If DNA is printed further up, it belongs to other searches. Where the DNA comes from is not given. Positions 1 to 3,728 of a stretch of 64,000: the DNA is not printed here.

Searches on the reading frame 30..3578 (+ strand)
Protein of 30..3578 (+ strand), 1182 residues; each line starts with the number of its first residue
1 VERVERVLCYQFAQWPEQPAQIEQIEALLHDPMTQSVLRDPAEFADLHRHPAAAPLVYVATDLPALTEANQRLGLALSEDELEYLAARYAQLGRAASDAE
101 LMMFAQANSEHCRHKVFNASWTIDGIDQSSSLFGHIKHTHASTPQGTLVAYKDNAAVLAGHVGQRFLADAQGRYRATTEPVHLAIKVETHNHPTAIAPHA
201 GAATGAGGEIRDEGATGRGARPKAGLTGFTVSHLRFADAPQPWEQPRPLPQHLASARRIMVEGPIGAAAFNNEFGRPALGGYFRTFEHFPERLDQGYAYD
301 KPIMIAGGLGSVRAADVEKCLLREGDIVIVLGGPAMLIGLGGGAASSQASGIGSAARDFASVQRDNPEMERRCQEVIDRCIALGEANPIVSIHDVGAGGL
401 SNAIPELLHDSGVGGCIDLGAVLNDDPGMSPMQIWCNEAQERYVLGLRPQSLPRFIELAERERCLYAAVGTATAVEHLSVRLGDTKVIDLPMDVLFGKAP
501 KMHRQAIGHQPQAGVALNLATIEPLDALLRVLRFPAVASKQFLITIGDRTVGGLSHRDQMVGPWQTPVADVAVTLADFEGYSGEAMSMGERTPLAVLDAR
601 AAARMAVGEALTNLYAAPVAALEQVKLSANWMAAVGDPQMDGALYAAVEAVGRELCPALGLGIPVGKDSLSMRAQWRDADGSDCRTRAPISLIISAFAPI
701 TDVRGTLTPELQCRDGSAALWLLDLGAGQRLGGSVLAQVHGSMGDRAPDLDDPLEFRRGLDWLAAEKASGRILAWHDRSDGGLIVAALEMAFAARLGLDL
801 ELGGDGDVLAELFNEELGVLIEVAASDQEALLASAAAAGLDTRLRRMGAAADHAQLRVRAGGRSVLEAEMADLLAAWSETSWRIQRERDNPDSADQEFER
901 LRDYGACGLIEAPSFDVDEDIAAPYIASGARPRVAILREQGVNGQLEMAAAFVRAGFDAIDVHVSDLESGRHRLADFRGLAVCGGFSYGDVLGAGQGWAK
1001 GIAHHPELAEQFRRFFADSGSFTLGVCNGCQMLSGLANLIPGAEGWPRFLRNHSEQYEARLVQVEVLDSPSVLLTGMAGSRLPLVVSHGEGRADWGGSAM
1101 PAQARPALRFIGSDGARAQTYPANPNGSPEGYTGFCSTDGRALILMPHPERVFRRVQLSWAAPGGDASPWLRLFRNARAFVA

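Call 22: search_protein_families(library=pfam, proteins=[window:30-3578:+], max_evalue=0.00001)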
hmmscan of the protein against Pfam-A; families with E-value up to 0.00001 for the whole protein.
window:30-3578:+ (1182 aa): 5 families
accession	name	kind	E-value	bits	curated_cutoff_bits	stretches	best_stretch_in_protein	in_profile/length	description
PF13507.12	GATase_5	-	9.9e-95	317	27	1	931-1181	1-260/260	CobB/CobQ-like glutamine amidotransferase domain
PF22689.1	FGAR-AT_PurM_N-like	-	2.7e-75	251.9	27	1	539-699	1-160/160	FGAR-AT PurM_N-like domain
PF02769.27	AIRS_C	-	9.9e-44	149.7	23.1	2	323-482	1-155/156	AIR synthase related protein, C-terminal domain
PF18072.6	FGAR-AT_linker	-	3.8e-20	72.6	26.6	1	66-115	1-50/50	Formylglycinamide ribonucleotide amidotransferase linker domain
PF18076.6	FGAR-AT_N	-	2.3e-06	28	26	1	2-47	69-114/115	Formylglycinamide ribonucleotide amidotransferase N-terminal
